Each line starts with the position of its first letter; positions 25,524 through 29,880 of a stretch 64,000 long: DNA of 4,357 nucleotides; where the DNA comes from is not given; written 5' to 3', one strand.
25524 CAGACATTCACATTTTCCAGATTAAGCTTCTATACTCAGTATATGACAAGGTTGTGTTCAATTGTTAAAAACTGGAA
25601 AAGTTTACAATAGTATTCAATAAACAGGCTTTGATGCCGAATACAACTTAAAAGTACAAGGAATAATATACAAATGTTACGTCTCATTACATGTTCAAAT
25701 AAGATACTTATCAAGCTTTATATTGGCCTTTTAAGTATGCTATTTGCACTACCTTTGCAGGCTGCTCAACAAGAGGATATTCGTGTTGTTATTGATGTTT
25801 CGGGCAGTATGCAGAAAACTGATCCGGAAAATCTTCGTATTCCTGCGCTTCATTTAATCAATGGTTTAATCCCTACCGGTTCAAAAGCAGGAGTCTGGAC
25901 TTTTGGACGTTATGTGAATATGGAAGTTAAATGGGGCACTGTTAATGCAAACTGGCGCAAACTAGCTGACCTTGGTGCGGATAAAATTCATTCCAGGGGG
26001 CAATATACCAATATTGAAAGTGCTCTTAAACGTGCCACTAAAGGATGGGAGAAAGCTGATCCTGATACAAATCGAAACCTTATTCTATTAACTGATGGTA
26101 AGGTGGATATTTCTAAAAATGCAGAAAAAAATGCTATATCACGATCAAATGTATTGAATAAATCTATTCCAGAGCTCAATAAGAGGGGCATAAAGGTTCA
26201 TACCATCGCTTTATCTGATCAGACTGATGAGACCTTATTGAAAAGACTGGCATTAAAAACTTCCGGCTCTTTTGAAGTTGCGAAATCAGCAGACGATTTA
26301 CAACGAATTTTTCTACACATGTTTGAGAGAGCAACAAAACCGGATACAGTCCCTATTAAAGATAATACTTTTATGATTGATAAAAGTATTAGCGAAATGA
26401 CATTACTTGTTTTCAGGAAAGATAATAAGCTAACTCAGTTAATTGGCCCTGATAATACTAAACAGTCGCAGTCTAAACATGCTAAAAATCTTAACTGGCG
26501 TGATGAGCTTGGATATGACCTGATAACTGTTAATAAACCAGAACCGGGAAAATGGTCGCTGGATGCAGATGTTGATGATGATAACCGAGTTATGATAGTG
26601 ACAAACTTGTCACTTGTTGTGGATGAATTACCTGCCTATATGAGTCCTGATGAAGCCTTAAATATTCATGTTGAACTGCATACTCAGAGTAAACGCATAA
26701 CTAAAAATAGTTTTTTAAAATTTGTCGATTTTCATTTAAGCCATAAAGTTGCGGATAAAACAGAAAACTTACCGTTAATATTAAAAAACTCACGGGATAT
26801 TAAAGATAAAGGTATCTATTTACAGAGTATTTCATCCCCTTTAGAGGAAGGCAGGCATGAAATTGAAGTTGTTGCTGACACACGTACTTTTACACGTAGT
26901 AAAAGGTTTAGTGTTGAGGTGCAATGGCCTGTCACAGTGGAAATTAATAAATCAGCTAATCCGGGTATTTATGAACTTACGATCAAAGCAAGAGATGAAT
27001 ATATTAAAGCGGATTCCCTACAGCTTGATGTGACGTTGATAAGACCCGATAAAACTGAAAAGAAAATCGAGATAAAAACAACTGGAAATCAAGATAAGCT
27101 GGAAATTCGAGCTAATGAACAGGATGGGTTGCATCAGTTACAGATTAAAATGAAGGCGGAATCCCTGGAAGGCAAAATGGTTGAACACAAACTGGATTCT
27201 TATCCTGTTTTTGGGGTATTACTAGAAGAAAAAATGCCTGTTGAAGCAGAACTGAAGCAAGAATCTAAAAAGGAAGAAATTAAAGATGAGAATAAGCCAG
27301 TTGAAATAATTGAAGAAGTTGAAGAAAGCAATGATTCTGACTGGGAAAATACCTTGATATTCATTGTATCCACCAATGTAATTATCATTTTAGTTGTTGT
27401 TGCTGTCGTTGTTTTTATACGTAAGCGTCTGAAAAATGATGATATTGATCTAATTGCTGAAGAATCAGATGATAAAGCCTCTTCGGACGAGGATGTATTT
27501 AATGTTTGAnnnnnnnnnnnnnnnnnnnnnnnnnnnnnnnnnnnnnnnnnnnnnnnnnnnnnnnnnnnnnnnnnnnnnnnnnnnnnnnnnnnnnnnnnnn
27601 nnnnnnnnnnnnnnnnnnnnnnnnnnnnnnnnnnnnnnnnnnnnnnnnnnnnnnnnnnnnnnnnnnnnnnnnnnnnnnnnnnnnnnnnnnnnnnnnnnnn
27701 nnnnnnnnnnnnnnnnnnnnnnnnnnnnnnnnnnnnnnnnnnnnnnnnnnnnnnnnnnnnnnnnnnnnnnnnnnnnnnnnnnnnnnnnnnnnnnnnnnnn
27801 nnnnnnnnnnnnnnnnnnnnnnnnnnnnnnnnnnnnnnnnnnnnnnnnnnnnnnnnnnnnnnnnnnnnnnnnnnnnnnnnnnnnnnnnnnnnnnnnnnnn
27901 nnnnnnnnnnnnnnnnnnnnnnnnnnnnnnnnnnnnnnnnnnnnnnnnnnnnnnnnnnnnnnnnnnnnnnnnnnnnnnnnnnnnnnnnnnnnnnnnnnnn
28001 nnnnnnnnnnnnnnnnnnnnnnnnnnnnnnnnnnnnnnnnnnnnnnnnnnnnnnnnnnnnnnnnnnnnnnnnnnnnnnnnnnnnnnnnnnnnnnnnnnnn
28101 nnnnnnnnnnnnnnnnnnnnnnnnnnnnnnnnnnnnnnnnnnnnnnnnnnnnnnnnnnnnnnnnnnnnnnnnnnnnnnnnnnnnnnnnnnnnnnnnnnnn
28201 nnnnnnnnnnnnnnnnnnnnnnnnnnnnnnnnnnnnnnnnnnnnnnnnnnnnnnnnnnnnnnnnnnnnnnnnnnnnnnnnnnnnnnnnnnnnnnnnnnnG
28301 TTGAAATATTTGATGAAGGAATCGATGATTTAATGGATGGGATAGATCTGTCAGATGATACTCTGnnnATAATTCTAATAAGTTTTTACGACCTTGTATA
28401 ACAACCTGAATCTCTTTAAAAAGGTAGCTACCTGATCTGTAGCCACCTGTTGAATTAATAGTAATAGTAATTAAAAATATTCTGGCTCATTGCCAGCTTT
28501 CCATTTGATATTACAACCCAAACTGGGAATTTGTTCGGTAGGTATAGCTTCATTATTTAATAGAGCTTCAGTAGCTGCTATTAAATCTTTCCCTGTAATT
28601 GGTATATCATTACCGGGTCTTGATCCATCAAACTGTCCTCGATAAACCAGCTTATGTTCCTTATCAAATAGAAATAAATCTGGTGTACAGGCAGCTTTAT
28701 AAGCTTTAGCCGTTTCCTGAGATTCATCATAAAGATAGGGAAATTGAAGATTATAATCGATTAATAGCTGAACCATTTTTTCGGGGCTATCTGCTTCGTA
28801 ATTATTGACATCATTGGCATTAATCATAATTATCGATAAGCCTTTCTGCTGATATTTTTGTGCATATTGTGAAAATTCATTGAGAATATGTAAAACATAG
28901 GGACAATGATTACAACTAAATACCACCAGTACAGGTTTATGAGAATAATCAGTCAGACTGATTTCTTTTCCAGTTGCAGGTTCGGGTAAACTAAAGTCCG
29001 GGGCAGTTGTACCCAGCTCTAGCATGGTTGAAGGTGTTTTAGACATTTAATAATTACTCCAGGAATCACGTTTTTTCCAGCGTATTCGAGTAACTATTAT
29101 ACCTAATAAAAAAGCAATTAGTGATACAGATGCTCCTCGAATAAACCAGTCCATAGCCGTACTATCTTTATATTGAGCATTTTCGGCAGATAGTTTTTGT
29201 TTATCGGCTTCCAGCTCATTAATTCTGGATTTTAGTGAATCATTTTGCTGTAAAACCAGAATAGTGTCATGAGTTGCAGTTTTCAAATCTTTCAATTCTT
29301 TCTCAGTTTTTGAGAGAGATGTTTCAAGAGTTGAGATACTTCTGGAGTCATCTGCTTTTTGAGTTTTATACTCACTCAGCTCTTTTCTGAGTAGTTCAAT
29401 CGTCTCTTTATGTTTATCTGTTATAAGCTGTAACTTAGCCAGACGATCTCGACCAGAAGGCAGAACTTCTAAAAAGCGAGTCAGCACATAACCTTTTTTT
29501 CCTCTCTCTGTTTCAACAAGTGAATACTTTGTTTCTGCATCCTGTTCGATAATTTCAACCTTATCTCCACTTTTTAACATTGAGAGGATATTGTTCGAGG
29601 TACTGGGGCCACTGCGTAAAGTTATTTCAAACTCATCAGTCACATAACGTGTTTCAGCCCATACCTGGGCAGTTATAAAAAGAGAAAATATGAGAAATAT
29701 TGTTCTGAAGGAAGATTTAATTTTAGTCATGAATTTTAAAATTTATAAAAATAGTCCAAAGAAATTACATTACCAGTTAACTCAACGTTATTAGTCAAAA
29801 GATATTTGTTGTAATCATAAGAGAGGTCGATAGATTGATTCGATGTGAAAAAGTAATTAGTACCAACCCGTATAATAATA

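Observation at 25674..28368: Two-gene membrane module: periplasmic VWA protein plus acidic membrane-anchored partner sharing a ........(I/F) motif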

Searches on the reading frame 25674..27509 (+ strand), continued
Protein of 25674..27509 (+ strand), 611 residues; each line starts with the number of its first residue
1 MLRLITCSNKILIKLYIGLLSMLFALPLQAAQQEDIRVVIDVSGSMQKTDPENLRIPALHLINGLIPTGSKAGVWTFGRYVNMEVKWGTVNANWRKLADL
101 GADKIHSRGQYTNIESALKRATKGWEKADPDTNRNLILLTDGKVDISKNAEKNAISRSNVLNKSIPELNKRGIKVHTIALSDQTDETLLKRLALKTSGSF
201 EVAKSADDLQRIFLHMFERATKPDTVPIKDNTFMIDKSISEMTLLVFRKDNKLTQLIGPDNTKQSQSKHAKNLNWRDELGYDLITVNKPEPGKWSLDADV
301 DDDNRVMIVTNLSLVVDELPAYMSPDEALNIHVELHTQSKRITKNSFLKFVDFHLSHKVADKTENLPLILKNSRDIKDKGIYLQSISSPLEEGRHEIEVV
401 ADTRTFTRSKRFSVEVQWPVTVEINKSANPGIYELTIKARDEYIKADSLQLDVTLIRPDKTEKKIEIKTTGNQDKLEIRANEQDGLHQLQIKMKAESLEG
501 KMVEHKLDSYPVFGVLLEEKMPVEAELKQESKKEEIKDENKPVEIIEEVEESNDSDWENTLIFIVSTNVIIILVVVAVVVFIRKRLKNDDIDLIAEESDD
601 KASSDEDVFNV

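Call 59: fold_search(model_id=the predicted structure, library=pdb)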
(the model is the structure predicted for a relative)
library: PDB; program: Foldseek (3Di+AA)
matches with E <= 10: 1622; with E <= 0.001: 566
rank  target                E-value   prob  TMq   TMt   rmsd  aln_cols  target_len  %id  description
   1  4fx5                  2.9e-14  1.00  0.27  0.37  16.9       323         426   13  von Willebrand factor type A from Catenulispora acidiphila (released 2012-07-18)
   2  9rt2_C1               1.7e-11  1.00  0.27  0.54  15.2       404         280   12  NetF - ANTXR2 structure (C4) (released 2026-02-18)
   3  9rt4_C1               2.0e-11  1.00  0.27  0.55  15.0       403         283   12  NetF - ANTXR2 local refinement focused (released 2026-02-18)
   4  8s05_B                4.9e-10  1.00  0.25  0.39  16.1       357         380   18  ArnAB complex an archaeal ortholog of the Sec23/24 core motif (released 2025-10-29)
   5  2ok5_A                1.1e-09  1.00  0.21  0.19  22.2       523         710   12  Human Complement factor B (released 2007-02-27)
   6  8s05_A                1.5e-09  1.00  0.25  0.39  16.1       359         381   18  ArnAB complex an archaeal ortholog of the Sec23/24 core motif (released 2025-10-29)
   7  8enu_D                2.0e-09  1.00  0.22  0.19  21.8       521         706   10  Structure of the C3bB proconvertase in complex with lufaxin (released 2023-08-09)
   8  2xwj_I                3.2e-09  1.00  0.23  0.20  21.2       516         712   12  Crystal Structure of Complement C3b in Complex with Factor B (released 2011-01-12)
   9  2qtv_A                3.4e-09  1.00  0.23  0.19  18.2       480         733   10  Structure of Sec23-Sar1 complexed with the active fragment of Sec31 (released 2008-01-15)
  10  9p97_A                3.4e-09  1.00  0.24  0.20  35.5       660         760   12  CryoEM structure of the closed integrin alphaEbeta7 bound to fab LF61 (released 2025-09-24)
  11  5a8j                  3.8e-09  1.00  0.24  0.39  14.3       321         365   16  Crystal structure of the ArnB paralog VWA2 from Sulfolobus acidocaldarius (released 2016-06-22)
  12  8eok_D                4.3e-09  1.00  0.22  0.19  20.9       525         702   11  Structure of the C3bB proconvertase in complex with lufaxin and factor Xa (released 2023-08-30)
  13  8fd7_D                4.5e-09  1.00  0.25  0.17  19.2       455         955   11  Structure of the human L-type voltage-gated calcium channel Cav1.2 complexed with gabapentin (released 2023-03-22)
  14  6bxj                  5.0e-09  1.00  0.24  0.24  15.0       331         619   12  Structure of a single-chain beta3 integrin (released 2018-10-03)
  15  3hs0_I                6.3e-09  1.00  0.22  0.20  15.1       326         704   14  Cobra Venom Factor (CVF) in complex with human factor B (released 2009-07-07)
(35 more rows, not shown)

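Call 73: find_related_loci(query=A3, collection=metagenome_contigs, flank=4000)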
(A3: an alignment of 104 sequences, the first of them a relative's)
Query A3 (611 aa) in metagenome_contigs; peptide patterns used: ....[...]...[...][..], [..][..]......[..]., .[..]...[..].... (x = any residue, [..] = any of these).
372 stretches matched a pattern; 120 encode a relative of the query (tblastn E <= 1e-3); the best 80 are kept; 80 distinct loci.
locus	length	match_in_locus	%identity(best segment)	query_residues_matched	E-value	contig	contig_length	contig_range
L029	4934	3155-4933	69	1-588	0e+0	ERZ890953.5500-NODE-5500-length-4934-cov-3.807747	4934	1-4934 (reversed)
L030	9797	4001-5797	66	5-591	0e+0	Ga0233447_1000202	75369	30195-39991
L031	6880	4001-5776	56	10-604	0e+0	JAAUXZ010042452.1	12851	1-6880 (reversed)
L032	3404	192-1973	55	10-604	0e+0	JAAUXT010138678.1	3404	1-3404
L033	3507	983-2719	56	19-597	0e+0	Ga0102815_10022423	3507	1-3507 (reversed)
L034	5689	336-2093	53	15-602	0e+0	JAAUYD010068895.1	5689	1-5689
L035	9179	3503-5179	54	31-594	0e+0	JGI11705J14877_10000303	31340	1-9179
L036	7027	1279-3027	53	15-599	0e+0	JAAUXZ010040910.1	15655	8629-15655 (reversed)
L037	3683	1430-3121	53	30-594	0e+0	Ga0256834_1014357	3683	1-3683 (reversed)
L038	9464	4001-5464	59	34-521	0e+0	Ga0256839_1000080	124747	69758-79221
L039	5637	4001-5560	53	30-557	7e-178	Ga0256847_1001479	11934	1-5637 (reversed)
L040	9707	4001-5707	48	19-585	6e-168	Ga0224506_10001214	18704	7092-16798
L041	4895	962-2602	49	30-584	2e-169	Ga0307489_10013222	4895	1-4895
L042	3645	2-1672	48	28-597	8e-173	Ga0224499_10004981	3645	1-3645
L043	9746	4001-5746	46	2-597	7e-163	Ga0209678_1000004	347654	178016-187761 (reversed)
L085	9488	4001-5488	40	13-501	3e-105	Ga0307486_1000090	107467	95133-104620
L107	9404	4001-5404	39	35-501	1e-101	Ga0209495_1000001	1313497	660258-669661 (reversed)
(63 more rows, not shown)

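Call 82: search_protein_families(library=pfam, proteins=[L107:74-2494:+, L107:2546-3733:+, L107:3875-5803:+, L085:5951-8566:+, L107:6046-7359:-, L107:7527-8159:+, L085:1500-2108:-, L085:2639-3826:+], max_evalue=0.001)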
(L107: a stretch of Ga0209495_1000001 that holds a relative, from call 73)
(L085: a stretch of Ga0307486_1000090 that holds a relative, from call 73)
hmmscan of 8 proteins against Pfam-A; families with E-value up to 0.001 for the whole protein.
L107:74-2494:+ (806 aa): 7 families
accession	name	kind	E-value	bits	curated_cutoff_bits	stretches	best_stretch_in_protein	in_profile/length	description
PF07228.17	SpoIIE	-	1.6e-36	126.5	25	1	613-803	2-191/192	Stage II sporulation protein E (SpoIIE)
PF13426.13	PAS_9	-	5e-16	59.3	27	1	444-544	4-103/103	PAS domain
PF00672.30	HAMP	-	7.9e-13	49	25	1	362-408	3-49/53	HAMP domain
PF02743.24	dCache_1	-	2.7e-12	47.2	45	1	56-325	9-239/240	Cache domain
PF00989.32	PAS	-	2.7e-10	40.7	22.6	1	441-542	11-113/113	PAS fold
PF08447.18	PAS_3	-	6.2e-10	39.7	25.6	1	453-538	1-88/89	PAS fold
PF08448.16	PAS_4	-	7.4e-08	33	23.1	1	443-546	7-109/110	PAS fold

L107:2546-3733:+ (395 aa): 5 families
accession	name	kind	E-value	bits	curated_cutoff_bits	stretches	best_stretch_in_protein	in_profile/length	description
PF01053.26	Cys_Met_Meta_PP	-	2.4e-138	461.3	27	1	12-392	2-380/381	Cys/Met metabolism PLP-dependent enzyme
PF00155.27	Aminotran_1_2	-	4.2e-13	49.6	19.7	1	40-286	20-270/361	Aminotransferase class I and II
PF00266.25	Aminotran_5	-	5.7e-07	29.3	21.5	1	87-212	72-203/371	Aminotransferase class-V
PF01041.23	DegT_DnrJ_EryC1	-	2.6e-06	27.4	19.8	1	63-193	23-153/360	DegT/DnrJ/EryC1/StrS aminotransferase family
PF06838.17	Met_gamma_lyase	-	0.00033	19.8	24.2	1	157-235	170-248/405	Methionine gamma-lyase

L107:3875-5803:+ (642 aa): 3 families
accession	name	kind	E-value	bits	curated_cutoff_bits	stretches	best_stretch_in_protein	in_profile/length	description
PF00092.34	VWA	-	1.5e-12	48.5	23.8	1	43-218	1-169/174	von Willebrand factor type A domain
PF13519.12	VWA_2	-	1.6e-09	38.8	27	1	46-150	3-106/107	von Willebrand factor type A domain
PF13768.12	VWA_3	-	1e-07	32.6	27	1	43-209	2-154/155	von Willebrand factor type A domain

L085:5951-8566:+ (871 aa): 0 families

L107:6046-7359:- (437 aa): 0 families

L107:7527-8159:+ (210 aa): 0 families

L085:1500-2108:- (202 aa): 1 family
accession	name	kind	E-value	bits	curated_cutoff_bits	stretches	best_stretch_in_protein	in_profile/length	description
PF00300.27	His_Phos_1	-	2.1e-34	119.3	21.7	1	8-190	3-184/194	Histidine phosphatase superfamily (branch 1)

L085:2639-3826:+ (395 aa): 5 families
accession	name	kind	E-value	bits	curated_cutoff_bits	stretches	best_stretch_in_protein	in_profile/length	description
PF01053.26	Cys_Met_Meta_PP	-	5.5e-142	473.3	27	1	12-392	2-380/381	Cys/Met metabolism PLP-dependent enzyme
PF00155.27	Aminotran_1_2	-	5.8e-13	49.2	19.7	1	34-195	15-195/361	Aminotransferase class I and II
PF01041.23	DegT_DnrJ_EryC1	-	8.5e-08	32.2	19.8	1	63-188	23-148/360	DegT/DnrJ/EryC1/StrS aminotransferase family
PF00266.25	Aminotran_5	-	4.7e-06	26.3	21.5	1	85-212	70-203/371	Aminotransferase class-V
PF06838.17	Met_gamma_lyase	-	2.8e-05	23.3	24.2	1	136-235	137-248/405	Methionine gamma-lyase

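Call 84: search_protein_families(library=padloc, proteins=[window:25674-27509:+], max_evalue=0.01)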
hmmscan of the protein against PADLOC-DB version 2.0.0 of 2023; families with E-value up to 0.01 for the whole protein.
window:25674-27509:+ (611 aa): 0 families

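Call 93: search_protein_families(library=ncbifam, proteins=[L023:6926-8182:+, L107:3875-5803:+], max_evalue=0.001)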
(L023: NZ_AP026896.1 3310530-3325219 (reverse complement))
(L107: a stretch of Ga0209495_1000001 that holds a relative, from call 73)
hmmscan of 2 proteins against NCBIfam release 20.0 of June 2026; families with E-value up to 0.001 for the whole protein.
L023:6926-8182:+ (418 aa): 2 families
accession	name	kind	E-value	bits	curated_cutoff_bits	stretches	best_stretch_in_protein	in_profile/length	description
TIGR03503.1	TIGR03503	hypoth_equivalog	5.9e-111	371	305.6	1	28-389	2-373/374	TIGR03503 family protein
NF041940.1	choice_anch_X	domain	8.2e-05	22.2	25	0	185-216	5-35/37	choice-of-anchor X domain-containing protein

L107:3875-5803:+ (642 aa): 4 families
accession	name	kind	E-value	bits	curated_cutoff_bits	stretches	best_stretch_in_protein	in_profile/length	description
TIGR03503.1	TIGR03503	hypoth_equivalog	2.4e-49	168.3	305.6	1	233-514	2-298/374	TIGR03503 family protein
TIGR03788.1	marine_srt_targ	equivalog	1.6e-06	26.9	551.65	1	23-230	254-447/629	marine proteobacterial sortase target protein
NF009690.0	PRK13211.1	equivalog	0.00053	18.8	481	1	343-521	225-404/477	N-acetylglucosamine-binding protein GbpA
TIGR00868.1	hCaCC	subfamily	0.0006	17.7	900.85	1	44-209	307-458/863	calcium-activated chloride channel protein 1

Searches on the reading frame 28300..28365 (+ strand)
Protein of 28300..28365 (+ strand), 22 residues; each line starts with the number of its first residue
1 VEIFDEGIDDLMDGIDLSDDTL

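Call 44: search_solved_structures(query=A4, max_evalue=10, show_alignments=5)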
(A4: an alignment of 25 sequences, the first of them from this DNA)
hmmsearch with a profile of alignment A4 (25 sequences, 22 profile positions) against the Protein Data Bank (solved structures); distinct sequences matched with E-value up to 10: 1.
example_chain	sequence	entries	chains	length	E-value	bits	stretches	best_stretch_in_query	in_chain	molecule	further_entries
1kmi_Z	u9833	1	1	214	2.5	11.1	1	2-14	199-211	Chemotaxis protein cheZ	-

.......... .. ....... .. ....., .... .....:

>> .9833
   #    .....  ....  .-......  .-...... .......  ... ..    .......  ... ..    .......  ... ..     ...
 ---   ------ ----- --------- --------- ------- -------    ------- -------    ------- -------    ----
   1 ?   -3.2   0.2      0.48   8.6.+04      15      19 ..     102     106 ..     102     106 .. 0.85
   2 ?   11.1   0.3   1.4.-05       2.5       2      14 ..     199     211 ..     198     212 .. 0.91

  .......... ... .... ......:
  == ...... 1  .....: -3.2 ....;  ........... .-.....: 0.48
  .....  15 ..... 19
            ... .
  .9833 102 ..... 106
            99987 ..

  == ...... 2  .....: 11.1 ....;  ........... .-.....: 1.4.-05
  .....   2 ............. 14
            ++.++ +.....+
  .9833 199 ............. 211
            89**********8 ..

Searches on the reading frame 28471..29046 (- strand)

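Call 23: search_protein_families(library=ncbifam, proteins=[window:28471-29046:-], max_evalue=0.001)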
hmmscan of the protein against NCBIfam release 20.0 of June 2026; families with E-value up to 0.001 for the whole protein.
window:28471-29046:- (191 aa): 5 families
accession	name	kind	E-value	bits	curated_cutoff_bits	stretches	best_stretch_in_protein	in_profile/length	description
NF002854.0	PRK03147.1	subfamily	4.7e-13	49.4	170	1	7-134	34-153/176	thiol-disulfide oxidoreductase ResA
NF041202.1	StoA_CxxC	exception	5.5e-07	29.6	210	1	25-133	42-144/163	endospore biogenesis thiol-disulfide oxidoreductase StoA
NF006960.0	PRK09437.1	equivalog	7.6e-06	25.9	140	1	8-116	3-103/156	thioredoxin-dependent thiol peroxidase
NF010625.0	PRK14018.1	equivalog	1.1e-05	24.1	522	1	35-134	55-153/521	bifunctional peptide-methionine (S)-S-oxide reductase MsrA/peptide-methionine (R)-S-oxide reductase MsrB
NF038285.1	deiodinase_rel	hypoth_equivalog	0.0003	20.3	250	0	10-76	177-243/347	deiodinase family protein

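Call 58: search_protein_families(library=pfam, proteins=[window:28471-29046:-], max_evalue=0.001)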
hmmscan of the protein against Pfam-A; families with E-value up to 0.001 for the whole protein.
window:28471-29046:- (191 aa): 6 families
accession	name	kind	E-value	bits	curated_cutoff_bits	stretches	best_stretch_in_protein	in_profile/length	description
PF00578.27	AhpC-TSA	-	6.6e-23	81.4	26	1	12-135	2-123/124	AhpC/TSA family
PF08534.16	Redoxin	-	4.1e-20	72.5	26.6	1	12-142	3-137/148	Redoxin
PF13905.12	Thioredoxin_8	-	6.1e-08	33.3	27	1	37-132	2-93/94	Thioredoxin-like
PF13098.12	Thioredoxin_2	-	1e-07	32.7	27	1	36-138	5-94/104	Thioredoxin-like domain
PF00085.26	Thioredoxin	-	0.00023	21.6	23.5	0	35-82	17-63/103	Thioredoxin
PF00255.25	GSHPx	-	0.00075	19.5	27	0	24-105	9-90/108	Glutathione peroxidase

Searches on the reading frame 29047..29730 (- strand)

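Call 23: search_protein_families(library=ncbifam, proteins=[window:29047-29730:-], max_evalue=0.001)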
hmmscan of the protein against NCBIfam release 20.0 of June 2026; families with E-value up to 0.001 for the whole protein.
window:29047-29730:- (227 aa): 3 families
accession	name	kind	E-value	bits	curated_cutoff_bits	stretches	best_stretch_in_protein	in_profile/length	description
TIGR04211.1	SH3_and_anchor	equivalog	2.8e-49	167.4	65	1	29-224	1-195/198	TIGR04211 family SH3 domain-containing protein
NF033928.1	alph_xenorhab_A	subfamily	9.5e-05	21.8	125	1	97-212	131-228/339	alpha-xenorhabdolysin family binary toxin subunit A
NF045487.1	ASRP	equivalog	0.00043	19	300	1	71-186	153-267/593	archaea-specific SMC-related protein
